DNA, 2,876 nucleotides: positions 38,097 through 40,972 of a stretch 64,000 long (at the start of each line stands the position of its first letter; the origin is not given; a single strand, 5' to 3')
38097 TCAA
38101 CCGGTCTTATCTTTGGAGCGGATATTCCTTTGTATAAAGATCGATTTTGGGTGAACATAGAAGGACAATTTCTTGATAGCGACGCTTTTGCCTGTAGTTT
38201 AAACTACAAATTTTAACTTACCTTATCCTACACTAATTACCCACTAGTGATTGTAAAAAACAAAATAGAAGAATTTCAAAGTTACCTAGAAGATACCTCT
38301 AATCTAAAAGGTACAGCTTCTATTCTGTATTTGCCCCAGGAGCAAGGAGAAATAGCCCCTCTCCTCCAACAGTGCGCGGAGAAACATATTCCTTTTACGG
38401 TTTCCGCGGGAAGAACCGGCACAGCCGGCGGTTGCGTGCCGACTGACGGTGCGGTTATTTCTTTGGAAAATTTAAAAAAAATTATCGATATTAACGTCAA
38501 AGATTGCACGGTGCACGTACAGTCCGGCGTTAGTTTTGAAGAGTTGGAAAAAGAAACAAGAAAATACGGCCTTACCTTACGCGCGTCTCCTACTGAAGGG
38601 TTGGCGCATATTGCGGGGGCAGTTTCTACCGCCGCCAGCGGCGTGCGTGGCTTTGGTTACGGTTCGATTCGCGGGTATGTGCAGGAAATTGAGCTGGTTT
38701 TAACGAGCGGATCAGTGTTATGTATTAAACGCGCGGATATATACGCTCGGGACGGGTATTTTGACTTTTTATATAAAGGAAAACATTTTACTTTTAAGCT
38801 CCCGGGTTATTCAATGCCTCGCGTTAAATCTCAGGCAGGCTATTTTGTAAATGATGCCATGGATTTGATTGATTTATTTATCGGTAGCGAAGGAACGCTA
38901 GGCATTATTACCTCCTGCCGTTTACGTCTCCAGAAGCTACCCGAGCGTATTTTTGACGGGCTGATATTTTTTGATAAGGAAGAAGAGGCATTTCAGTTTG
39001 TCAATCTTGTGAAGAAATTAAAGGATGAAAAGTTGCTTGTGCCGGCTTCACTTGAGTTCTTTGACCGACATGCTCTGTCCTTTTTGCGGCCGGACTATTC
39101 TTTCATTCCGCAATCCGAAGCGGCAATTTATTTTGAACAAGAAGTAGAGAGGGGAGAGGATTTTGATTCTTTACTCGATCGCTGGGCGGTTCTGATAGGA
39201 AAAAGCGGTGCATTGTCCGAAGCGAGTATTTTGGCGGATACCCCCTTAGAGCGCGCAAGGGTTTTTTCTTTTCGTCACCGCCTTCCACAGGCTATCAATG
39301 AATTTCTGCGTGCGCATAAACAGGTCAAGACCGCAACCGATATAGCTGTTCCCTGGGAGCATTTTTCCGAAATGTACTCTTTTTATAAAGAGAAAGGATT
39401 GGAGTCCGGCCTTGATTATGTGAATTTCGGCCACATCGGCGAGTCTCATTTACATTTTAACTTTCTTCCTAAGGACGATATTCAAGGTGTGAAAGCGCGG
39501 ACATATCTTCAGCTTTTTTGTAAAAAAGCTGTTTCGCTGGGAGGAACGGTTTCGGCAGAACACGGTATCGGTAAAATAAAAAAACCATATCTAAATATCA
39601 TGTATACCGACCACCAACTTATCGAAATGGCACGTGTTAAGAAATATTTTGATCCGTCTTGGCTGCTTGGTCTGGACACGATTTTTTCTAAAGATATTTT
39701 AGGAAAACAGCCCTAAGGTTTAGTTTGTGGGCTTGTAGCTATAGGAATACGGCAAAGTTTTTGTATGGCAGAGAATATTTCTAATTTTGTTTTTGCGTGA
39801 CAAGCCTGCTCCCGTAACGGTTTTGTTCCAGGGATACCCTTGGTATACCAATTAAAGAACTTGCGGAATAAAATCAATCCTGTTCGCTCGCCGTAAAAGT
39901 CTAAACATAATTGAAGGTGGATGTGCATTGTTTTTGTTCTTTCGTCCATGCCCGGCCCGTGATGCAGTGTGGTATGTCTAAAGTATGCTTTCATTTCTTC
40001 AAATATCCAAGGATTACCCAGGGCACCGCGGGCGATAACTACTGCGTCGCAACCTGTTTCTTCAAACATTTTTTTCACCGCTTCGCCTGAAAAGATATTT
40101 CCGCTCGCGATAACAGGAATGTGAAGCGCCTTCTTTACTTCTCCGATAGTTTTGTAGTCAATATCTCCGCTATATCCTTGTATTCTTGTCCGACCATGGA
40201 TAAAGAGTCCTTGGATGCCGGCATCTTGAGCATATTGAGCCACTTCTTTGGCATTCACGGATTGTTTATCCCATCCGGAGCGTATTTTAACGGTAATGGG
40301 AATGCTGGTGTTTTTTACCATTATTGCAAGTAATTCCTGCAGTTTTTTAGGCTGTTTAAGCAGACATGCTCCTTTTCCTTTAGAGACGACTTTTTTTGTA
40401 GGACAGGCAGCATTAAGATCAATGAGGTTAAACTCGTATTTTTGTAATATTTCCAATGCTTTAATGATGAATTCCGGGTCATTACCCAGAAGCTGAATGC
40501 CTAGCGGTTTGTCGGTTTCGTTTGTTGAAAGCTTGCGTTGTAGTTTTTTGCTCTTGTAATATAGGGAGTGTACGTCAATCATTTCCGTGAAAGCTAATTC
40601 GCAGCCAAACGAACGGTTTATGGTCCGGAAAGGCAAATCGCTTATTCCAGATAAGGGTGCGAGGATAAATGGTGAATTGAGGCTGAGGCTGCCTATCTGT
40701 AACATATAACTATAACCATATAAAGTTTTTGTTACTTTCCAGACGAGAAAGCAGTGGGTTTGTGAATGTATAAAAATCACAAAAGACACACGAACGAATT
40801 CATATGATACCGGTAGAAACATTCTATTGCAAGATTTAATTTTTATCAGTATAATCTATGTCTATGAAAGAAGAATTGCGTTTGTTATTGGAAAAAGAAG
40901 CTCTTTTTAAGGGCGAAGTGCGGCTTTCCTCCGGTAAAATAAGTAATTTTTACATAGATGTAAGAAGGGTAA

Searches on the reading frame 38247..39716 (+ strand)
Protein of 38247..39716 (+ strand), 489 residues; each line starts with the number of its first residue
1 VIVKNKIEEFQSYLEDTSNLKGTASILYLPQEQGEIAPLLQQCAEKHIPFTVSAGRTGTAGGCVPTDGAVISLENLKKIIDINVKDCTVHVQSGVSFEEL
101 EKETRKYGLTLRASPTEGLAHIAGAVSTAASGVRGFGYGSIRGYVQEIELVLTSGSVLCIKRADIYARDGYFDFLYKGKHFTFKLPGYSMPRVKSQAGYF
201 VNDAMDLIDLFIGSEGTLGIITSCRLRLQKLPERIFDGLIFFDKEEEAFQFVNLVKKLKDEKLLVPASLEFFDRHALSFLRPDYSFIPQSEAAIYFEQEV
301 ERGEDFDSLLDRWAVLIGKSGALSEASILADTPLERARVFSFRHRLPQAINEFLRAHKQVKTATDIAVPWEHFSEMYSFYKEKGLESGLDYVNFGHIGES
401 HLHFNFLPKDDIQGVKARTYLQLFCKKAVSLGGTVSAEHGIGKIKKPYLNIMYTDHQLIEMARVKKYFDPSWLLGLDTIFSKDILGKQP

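Call 89: search_protein_families(library=pfam, proteins=[window:38247-39716:+], max_evalue=0.00001)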
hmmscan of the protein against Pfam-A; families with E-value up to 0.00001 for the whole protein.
window:38247-39716:+ (489 aa): 2 families
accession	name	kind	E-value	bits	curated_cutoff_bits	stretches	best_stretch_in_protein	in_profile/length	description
PF02913.24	FAD-oxidase_C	-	6.1e-33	115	21.2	1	239-474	9-243/248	FAD linked oxidases, C-terminal domain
PF01565.28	FAD_binding_4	-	3.3e-26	92.1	26.4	1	26-158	3-136/139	FAD binding domain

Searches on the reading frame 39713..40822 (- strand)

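Call 89: search_protein_families(library=pfam, proteins=[window:39713-40822:-], max_evalue=0.00001)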
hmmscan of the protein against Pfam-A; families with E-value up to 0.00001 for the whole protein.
window:39713-40822:- (369 aa): 2 families
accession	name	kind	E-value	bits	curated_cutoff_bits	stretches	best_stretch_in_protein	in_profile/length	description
PF01207.24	Dus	-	9.2e-81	271.8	20.4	1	53-348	1-297/311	Dihydrouridine synthase (Dus)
PF00977.27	His_biosynth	-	3.5e-07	30.3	23.6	1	166-265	127-220/228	Histidine biosynthesis protein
